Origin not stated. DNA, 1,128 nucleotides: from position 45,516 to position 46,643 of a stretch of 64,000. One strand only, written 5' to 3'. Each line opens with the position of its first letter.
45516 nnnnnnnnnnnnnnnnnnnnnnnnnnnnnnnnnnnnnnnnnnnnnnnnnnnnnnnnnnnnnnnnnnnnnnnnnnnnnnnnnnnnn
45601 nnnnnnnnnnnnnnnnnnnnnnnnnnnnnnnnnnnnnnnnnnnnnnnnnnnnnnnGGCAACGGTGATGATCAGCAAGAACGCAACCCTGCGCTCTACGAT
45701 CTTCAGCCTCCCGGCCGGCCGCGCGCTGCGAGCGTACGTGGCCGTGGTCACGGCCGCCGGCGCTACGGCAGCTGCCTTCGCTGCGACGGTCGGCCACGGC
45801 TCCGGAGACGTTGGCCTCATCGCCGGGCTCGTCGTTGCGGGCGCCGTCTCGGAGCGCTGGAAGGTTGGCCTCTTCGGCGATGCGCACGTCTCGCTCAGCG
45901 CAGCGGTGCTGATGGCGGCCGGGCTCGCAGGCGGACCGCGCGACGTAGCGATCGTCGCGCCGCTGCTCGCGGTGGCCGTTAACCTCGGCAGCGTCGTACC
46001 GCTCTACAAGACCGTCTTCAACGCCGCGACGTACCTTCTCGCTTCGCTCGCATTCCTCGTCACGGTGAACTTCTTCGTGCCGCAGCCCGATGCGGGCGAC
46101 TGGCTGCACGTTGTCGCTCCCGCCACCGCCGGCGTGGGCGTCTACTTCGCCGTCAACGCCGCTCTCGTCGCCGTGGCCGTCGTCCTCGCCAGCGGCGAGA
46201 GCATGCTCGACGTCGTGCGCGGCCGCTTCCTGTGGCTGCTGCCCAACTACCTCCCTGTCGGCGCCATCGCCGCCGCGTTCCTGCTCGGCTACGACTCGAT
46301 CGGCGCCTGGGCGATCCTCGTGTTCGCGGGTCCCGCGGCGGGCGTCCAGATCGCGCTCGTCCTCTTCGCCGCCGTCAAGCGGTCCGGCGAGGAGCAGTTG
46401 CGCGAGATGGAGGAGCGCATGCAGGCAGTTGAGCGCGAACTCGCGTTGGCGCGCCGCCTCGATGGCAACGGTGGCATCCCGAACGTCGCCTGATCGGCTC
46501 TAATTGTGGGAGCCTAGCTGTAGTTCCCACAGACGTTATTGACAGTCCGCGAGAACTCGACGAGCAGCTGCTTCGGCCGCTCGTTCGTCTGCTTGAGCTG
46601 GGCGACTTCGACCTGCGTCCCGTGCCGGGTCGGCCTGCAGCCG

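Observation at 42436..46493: c-di-GMP module: HD-GYP phosphodiesterase divergent from a GEMM riboswitch-controlled secreted protease and a free-standing copy of the HD-GYP sensor domain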

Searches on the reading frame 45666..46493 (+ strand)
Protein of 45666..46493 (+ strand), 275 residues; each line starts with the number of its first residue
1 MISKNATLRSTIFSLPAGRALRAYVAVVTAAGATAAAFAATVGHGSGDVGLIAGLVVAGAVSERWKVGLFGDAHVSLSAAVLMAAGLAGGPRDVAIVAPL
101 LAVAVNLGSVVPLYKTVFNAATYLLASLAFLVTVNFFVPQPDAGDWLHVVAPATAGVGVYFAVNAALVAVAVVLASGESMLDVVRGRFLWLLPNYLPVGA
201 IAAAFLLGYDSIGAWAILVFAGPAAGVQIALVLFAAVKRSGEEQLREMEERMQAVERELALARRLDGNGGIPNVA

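Call 4: search_protein_families(library=pfam, proteins=[window:45666-46493:+], max_evalue=0.01)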
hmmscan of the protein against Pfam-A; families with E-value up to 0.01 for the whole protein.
window:45666-46493:+ (275 aa): 0 families

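Call 6: search_protein_families(library=ncbifam, proteins=[window:45666-46493:+], max_evalue=0.01)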
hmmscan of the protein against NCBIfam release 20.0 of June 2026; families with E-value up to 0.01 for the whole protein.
window:45666-46493:+ (275 aa): 0 families

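Call 15: find_homologous_proteins(query=window:45666-46493:+, max_evalue=0.001)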
Query window:45666-46493:+ (275 aa): 14 proteins with E <= 0.001 among 8000 candidates.
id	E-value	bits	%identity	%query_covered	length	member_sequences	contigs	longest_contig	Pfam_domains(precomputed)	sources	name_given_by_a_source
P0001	1.5e-161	554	100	100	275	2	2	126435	-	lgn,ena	-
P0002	3.7e-158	543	98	100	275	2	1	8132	-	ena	-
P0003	7.7e-143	493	89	98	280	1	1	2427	-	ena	-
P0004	1.7e-137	475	85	100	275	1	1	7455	-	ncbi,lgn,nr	ncbi:MAG: hypothetical protein EPO22_05745 [Dehalococcoidia bacterium]|nr:MAG: hypothetical protein 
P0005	4.9e-135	467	83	100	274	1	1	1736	-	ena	-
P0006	1.4e-131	456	83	97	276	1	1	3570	-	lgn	-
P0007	2.9e-108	379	71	99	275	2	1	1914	-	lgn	-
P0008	2.0e-101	357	67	97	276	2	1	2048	-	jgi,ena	-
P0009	1.1e-88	315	63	94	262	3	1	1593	-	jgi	jgi:hypothetical protein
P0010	1.2e-84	302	59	96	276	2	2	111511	-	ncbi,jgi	jgi:hypothetical protein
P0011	4.8e-74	267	54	97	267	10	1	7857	PF20972.3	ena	-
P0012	1.5e-68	249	55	93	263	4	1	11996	-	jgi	jgi:hypothetical protein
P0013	2.7e-58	216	49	90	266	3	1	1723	-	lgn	-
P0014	2.8e-6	45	28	51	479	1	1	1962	PF20972.3,PF13487.13,PF01966.29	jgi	jgi:hypothetical protein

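Call 16: find_encoding_contigs(protein=window:45666-46493:+, flank=10000, max_places=6)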
Protein window:45666-46493:+ (275 aa): 22 contigs read that carry it; 6 places shown.
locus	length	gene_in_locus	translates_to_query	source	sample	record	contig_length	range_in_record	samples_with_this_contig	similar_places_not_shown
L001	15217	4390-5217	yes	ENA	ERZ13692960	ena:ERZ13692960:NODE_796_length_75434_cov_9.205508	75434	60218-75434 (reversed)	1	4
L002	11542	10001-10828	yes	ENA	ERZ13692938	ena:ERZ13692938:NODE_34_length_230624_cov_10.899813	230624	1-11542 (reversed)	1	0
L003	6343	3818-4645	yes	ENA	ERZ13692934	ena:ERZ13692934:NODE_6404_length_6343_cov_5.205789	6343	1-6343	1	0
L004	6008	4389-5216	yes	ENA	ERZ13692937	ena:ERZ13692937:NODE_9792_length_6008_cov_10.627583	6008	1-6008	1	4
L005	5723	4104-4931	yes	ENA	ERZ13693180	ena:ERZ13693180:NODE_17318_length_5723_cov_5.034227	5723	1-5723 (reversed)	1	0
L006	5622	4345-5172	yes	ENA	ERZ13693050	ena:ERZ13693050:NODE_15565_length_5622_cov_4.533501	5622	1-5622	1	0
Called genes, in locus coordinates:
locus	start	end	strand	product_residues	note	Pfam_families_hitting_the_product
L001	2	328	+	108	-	?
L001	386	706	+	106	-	-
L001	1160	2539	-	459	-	PF13487:HD_5, PF01966:HD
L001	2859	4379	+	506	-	PF00082:Peptidase_S8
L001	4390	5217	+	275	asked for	-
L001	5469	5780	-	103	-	-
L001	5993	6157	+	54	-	-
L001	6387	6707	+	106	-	PF12973:Cupin_7 (faint), PF07883:Cupin_2 (weak)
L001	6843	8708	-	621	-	PF09972:DUF2207, PF20990:DUF2207_C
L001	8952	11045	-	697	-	-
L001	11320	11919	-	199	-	PF04542:Sigma70_r2, PF07638:Sigma70_ECF, PF08281:Sigma70_r4_2, PF04545:Sigma70_r4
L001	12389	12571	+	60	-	-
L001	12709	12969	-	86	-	-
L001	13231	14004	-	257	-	PF13545:HTH_Crp_2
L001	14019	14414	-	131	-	-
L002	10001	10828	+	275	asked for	-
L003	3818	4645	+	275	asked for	-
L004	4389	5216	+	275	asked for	-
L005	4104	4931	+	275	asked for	-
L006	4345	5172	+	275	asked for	-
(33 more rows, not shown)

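Call 17: find_encoding_contigs(protein=P0010, flank=8000, max_places=3)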
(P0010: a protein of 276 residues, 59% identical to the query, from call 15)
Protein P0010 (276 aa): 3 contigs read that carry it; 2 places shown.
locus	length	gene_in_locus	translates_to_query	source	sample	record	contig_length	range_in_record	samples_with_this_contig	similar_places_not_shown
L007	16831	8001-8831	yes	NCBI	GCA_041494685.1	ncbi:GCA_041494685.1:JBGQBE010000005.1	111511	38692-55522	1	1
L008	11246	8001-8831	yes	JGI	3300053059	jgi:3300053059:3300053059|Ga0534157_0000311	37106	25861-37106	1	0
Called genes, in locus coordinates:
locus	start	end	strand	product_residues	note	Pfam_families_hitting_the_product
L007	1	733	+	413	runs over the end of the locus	PF00202:Aminotran_3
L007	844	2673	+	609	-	PF00664:ABC_membrane, PF00005:ABC_tran, PF02463:SMC_N (weak)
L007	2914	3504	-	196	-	PF01794:Ferric_reduct (weak)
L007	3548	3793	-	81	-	-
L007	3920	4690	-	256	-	PF01381:HTH_3 (weak), PF13560:HTH_31 (weak), PF17765:MLTR_LBD (weak)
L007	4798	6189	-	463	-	PF13487:HD_5, PF01966:HD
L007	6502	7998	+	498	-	PF00082:Peptidase_S8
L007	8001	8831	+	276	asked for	-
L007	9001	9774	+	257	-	PF00106:adh_short, PF08659:KR, PF13561:adh_short_C2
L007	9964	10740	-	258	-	PF13302:Acetyltransf_3, PF00583:Acetyltransf_1, PF12746:GNAT_acetyltran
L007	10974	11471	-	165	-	PF19928:DUF6391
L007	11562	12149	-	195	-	-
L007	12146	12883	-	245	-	PF00378:ECH_1, PF16113:ECH_2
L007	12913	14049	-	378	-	PF00696:AA_kinase, PF01472:PUA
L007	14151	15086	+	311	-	PF03631:Virul_fac_BrkB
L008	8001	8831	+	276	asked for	-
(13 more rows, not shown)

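Call 18: find_encoding_contigs(protein=P0011, flank=8000, max_places=3)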
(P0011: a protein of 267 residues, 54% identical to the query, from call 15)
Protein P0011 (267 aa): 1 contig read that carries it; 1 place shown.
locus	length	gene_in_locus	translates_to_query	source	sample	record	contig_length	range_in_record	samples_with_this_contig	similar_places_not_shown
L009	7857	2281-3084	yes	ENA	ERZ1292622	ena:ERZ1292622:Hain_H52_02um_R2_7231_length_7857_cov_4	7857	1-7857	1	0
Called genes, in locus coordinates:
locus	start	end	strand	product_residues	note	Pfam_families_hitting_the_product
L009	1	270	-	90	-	?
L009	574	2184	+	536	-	-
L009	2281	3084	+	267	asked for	PF20972:MASE9 (weak)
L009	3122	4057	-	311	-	PF05448:AXE1 (faint), PF01738:DLH (weak), PF02129:Peptidase_S15, PF12146:Hydrolase_4, PF00561:Abhydrolase_1 (weak), PF12697:Abhydrolase_6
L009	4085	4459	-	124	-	PF01521:Fe-S_biosyn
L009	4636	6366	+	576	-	PF02776:TPP_enzyme_N, PF00205:TPP_enzyme_M, PF02775:TPP_enzyme_C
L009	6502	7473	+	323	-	PF23213:, PF23212:DUF7064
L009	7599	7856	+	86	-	?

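Call 19: find_encoding_contigs(protein=P0012, flank=8000, max_places=3)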
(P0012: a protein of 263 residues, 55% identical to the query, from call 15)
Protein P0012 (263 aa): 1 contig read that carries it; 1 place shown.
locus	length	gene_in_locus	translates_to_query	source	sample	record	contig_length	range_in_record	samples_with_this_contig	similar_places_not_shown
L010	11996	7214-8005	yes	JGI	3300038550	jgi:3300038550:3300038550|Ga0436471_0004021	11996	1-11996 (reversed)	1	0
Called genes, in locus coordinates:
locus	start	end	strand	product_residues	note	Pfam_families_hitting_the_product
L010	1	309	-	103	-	?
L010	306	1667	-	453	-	-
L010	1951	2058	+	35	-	-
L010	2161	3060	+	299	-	PF00005:ABC_tran, PF02463:SMC_N (faint), PF13555:AAA_29 (weak), PF13304:AAA_21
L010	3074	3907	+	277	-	PF01061:ABC2_membrane, PF12698:ABC2_membrane_3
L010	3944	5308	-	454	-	PF13487:HD_5, PF01966:HD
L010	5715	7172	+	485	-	PF00082:Peptidase_S8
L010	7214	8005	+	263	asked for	-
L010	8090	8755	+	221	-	PF01596:Methyltransf_3, PF13649:Methyltransf_25 (weak), PF13578:Methyltransf_24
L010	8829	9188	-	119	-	-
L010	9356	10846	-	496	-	PF00171:Aldedh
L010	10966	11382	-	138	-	PF04892:VanZ-LLP1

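Call 20: find_encoding_contigs(protein=P0004, flank=8000, max_places=3)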
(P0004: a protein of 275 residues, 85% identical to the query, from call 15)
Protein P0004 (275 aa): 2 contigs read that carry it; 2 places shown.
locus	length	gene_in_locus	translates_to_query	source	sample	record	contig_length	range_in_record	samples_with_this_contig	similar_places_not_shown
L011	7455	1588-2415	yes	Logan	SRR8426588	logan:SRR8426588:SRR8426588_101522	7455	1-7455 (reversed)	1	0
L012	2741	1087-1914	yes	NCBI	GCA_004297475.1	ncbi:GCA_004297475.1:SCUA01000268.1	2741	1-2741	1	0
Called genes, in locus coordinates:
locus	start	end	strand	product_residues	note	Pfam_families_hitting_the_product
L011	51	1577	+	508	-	PF00082:Peptidase_S8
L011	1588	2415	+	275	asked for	-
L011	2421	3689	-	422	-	PF05977:MFS_3 (faint), PF07690:MFS_1, PF12832:MFS_1_like (faint), PF07690:MFS_1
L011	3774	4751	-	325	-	PF00480:ROK, PF01869:BcrAD_BadFG (faint)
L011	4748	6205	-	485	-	PF08323:Glyco_transf_5, PF13439:Glyco_transf_4 (faint), PF13579:Glyco_trans_4_4, PF20706:GT4-conflict (weak), PF00534:Glycos_transf_1, PF13692:Glyco_trans_1_4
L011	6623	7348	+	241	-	PF03591:AzlC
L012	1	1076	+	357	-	PF00082:Peptidase_S8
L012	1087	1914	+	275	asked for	-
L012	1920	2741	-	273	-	PF07690:MFS_1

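Call 22: search_protein_families(library=pfam, proteins=[window:45666-46493:+, P0011, P0014, P0010, P0012], max_evalue=10)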
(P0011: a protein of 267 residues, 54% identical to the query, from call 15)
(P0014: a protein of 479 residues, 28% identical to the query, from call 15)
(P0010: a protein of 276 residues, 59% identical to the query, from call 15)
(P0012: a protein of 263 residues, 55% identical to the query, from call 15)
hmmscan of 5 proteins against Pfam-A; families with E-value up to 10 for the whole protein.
window:45666-46493:+ (275 aa): 1 family
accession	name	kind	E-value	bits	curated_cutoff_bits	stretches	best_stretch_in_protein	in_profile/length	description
PF17808.7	fn3_PAP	-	0.042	14.4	33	1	131-158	17-44/118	Fn3-like domain from Purple Acid Phosphatase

P0011 (267 aa): 3 families
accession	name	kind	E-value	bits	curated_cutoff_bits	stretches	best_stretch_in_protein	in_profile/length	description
PF20972.2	MASE9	-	6.6e-06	26.6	24.3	1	76-222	54-198/203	MASE9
PF19529.4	DUF6057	-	0.12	11.7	29.8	1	114-202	121-208/569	Family of unknown function (DUF6057)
PF20540.3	DUF6755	-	3.9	8.2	27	1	141-169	45-73/75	Family of unknown function (DUF6755)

P0014 (479 aa): 6 families
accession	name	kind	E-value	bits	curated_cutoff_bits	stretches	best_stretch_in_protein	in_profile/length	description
PF13487.12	HD_5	-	6.1e-33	114.4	27.2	1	293-452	7-169/170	HD domain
PF01966.28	HD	-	1.8e-21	77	22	1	301-421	2-115/116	HD domain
PF20972.2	MASE9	-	5.2e-06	27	24.3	1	114-228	64-178/203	MASE9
PF07743.18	HSCB_C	-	0.019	15.8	22.1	1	257-297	12-52/74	HSCB C-terminal oligomerisation domain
PF08668.18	HDOD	-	0.045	13.7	22.9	1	303-342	98-135/196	HDOD domain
PF04977.20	DivIC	-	0.22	11.8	28.9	1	237-291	9-62/80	Septum formation initiator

P0010 (276 aa): 0 families

P0012 (263 aa): 2 families
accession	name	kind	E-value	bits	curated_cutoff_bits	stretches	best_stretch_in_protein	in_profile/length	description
PF20972.2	MASE9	-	0.0033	17.8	24.3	1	100-218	84-193/203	MASE9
PF13301.11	DUF4079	-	5.4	7.7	31.4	1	151-198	52-99/141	Protein of unknown function (DUF4079)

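Call 38: find_related_loci(query=A3, collection=genome_contigs, flank=4500)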
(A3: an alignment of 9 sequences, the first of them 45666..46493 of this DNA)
Query A3 (275 aa) in genome_contigs; peptide patterns used: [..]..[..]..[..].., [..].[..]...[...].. (x = any residue, [..] = any of these).
28 stretches matched a pattern; 3 encode a relative of the query (tblastn E <= 1e-3); 3 distinct loci.
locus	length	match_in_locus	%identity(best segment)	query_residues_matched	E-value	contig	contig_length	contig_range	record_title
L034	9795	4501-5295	59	3-267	1e-89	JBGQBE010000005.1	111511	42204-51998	MAG: Dehalococcoidia bacterium isolate OBJ2_061818_130_14 k141_262802_length_111511_cov_17.0490, whole genome shotgun se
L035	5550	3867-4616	47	15-267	4e-55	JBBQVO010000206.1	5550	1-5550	MAG: Dehalococcoidia bacterium isolate Co_metawrap_2001 Cmw_2001_k141_18226377_length_5550_cov_11.0000, whole genome sho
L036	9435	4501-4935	25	111-257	6e-7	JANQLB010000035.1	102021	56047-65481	MAG: Tissierellales bacterium isolate PL25a_bin.35 k99_210367, whole genome shotgun sequence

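Call 51: search_protein_representatives(alignment_id=A3)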
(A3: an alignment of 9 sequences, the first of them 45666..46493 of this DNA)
Query: 9 sequences, 273 profile positions. Proteins with E-value up to 0.001 (for the whole library): 1194; up to 1e-10: 294; up to 1e-30: 20. The best 150 are listed.
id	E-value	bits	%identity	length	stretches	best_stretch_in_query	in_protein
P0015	1.6e-104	365.5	-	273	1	7-268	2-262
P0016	1.7e-83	296.5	-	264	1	12-264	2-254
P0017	2.6e-69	250.0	-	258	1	18-272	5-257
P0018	4.2e-69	249.3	-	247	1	20-263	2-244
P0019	1.9e-60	220.9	-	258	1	20-261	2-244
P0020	2.6e-60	220.5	-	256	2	21-180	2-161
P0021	1.5e-52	195.0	-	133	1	6-129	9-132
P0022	6.2e-49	183.2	-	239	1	20-233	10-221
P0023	1.4e-48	182.0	-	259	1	17-240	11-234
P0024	9.9e-47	175.9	-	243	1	13-229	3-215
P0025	1.8e-45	171.8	-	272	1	19-259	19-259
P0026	4.2e-42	160.7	-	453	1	19-249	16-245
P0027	2.1e-37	145.3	-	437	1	22-248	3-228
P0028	3.5e-36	141.3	-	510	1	17-262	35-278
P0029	6.0e-36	140.6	-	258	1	18-247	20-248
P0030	7.1e-35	137.0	-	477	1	23-262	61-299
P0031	4.5e-34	134.4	-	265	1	22-233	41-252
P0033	6.1e-31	124.1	-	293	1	16-258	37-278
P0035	1.5e-30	122.8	-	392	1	19-262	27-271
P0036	3.9e-30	121.5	-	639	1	23-262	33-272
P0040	2.3e-28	115.7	-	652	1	20-262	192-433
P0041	2.4e-28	115.6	-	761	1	14-252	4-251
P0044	1.2e-26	110.0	-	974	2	17-261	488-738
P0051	3.3e-26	108.6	-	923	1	17-265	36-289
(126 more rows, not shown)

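Call 52: search_protein_families(library=pfam, proteins=[P0026, P0027, P0028, P0030, P0035, P0036, P0040, P0041, P0044, P0051], max_evalue=0.0001)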
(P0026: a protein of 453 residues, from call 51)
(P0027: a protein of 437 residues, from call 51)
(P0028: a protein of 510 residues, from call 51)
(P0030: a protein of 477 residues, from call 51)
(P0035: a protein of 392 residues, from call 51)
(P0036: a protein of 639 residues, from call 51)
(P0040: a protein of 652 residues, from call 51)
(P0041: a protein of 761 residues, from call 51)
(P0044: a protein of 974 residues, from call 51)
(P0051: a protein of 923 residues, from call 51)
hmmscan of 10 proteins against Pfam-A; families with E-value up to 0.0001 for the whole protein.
P0026 (453 aa): 2 families
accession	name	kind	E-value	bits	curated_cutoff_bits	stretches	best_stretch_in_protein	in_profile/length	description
PF13487.12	HD_5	-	1.1e-36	126.5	27.2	1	269-426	12-170/170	HD domain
PF01966.28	HD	-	1.3e-10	42.1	22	1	274-395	4-116/116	HD domain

P0027 (437 aa): 2 families
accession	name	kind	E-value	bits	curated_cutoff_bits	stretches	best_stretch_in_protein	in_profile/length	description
PF13487.12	HD_5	-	5.7e-38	130.8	27.2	1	251-414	6-170/170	HD domain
PF01966.28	HD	-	2.7e-15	57.1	22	1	265-383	7-116/116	HD domain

P0028 (510 aa): 2 families
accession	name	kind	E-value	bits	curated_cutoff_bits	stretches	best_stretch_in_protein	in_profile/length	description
PF13487.12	HD_5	-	7.3e-39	133.7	27.2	1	295-457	6-169/170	HD domain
PF01966.28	HD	-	2.3e-21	76.7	22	1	304-427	2-116/116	HD domain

P0030 (477 aa): 2 families
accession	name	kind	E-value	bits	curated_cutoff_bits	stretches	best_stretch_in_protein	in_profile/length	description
PF00990.26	GGDEF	-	6.9e-43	146.6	23.8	1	302-455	1-161/161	Diguanylate cyclase, GGDEF domain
PF20972.2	MASE9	-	5.8e-05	23.5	24.3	1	89-258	19-191/203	MASE9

P0035 (392 aa): 2 families
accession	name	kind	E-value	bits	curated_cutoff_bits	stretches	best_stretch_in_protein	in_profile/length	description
PF13487.12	HD_5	-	1.9e-09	37.9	27.2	1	285-386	3-109/170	HD domain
PF01966.28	HD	-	2.8e-07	31.2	22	1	297-387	2-90/116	HD domain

P0036 (639 aa): 4 families
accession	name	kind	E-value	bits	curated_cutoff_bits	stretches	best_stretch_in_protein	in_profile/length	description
PF13487.12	HD_5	-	2.3e-44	151.6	27.2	1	461-624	4-170/170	HD domain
PF00990.26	GGDEF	-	1.7e-39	135.6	23.8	1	275-426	1-161/161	Diguanylate cyclase, GGDEF domain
PF01966.28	HD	-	8.6e-20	71.6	22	1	472-593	2-116/116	HD domain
PF08668.18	HDOD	-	1.8e-05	24.8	22.9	1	470-543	94-165/196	HDOD domain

P0040 (652 aa): 3 families
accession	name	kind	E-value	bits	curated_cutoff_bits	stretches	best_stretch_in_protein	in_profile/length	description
PF13487.12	HD_5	-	2.8e-33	115.5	27.2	1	447-610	3-169/170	HD domain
PF01966.28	HD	-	8.2e-21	74.9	22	1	459-580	2-116/116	HD domain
PF20972.2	MASE9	-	1.2e-05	25.8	24.3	1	230-399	28-198/203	MASE9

P0041 (761 aa): 7 families
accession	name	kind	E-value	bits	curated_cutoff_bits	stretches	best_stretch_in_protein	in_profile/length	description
PF02518.31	HATPase_c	-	1.1e-23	84.3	26.4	1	482-609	2-110/111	Histidine kinase-, DNA gyrase B-, and HSP90-like ATPase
PF00072.30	Response_reg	-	4.3e-23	82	30.2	1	637-743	1-110/111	Response regulator receiver domain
PF00512.31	HisKA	-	5e-09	36.5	26.9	1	378-437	2-63/66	His Kinase A (phospho-acceptor) domain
PF00989.32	PAS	-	1e-08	35.6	22.6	1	250-359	3-113/113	PAS fold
PF13426.13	PAS_9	-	1.5e-07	32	27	1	259-361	2-103/103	PAS domain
PF20972.2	MASE9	-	7.3e-06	26.5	24.3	1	66-223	36-189/203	MASE9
PF13188.13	PAS_8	-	3.4e-05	24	21.8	0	250-291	3-41/65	PAS domain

P0044 (974 aa): 5 families
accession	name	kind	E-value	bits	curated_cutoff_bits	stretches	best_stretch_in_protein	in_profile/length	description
PF00990.26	GGDEF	-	5.9e-46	156.6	23.8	1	231-389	2-161/161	Diguanylate cyclase, GGDEF domain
PF13487.12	HD_5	-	7e-35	120.7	27.2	1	753-917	3-170/170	HD domain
PF01966.28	HD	-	8.4e-21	74.9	22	1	764-886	1-116/116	HD domain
PF08668.18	HDOD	-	2.2e-05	24.5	22.9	1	764-841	95-182/196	HDOD domain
PF20972.2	MASE9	-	4.1e-05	24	24.3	0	523-707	19-195/203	MASE9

P0051 (923 aa): 9 families
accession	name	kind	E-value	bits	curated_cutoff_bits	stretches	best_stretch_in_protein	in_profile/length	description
PF00072.30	Response_reg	-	1.1e-23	84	30.2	1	795-900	2-110/111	Response regulator receiver domain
PF02518.31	HATPase_c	-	4.7e-22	79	26.4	1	645-767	2-109/111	Histidine kinase-, DNA gyrase B-, and HSP90-like ATPase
PF00989.32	PAS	-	4.8e-13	49.5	22.6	1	413-512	2-101/113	PAS fold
PF13188.13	PAS_8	-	3.5e-11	43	21.8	1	412-457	1-47/65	PAS domain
PF08448.16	PAS_4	-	1e-10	42.3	23.1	0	421-526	4-108/110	PAS fold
PF00512.31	HisKA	-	1.6e-09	38.1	26.9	1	543-601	3-64/66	His Kinase A (phospho-acceptor) domain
PF08447.18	PAS_3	-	5.9e-09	36.5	25.6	0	435-498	2-66/89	PAS fold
PF13426.13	PAS_9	-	2.1e-05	25.2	27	0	423-505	2-82/103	PAS domain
PF20972.2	MASE9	-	6e-05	23.5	24.3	1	121-250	72-191/203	MASE9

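Call 60: find_encoding_contigs(protein=P0022, flank=5000, max_places=3)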
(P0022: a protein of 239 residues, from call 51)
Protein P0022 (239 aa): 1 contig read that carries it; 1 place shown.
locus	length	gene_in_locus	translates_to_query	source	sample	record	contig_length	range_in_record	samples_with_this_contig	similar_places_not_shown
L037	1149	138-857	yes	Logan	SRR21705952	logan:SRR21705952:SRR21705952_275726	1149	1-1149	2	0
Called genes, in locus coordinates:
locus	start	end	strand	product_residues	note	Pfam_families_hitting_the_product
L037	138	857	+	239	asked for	-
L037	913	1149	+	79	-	?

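Call 61: find_encoding_contigs(protein=P0025, flank=5000, max_places=3)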
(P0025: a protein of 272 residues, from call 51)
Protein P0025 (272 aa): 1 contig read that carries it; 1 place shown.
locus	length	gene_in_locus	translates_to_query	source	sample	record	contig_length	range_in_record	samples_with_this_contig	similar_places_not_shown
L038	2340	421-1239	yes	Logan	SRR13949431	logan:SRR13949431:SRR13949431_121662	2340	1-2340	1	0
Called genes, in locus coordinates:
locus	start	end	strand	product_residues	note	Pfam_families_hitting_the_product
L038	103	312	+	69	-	-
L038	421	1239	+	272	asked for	-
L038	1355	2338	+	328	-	?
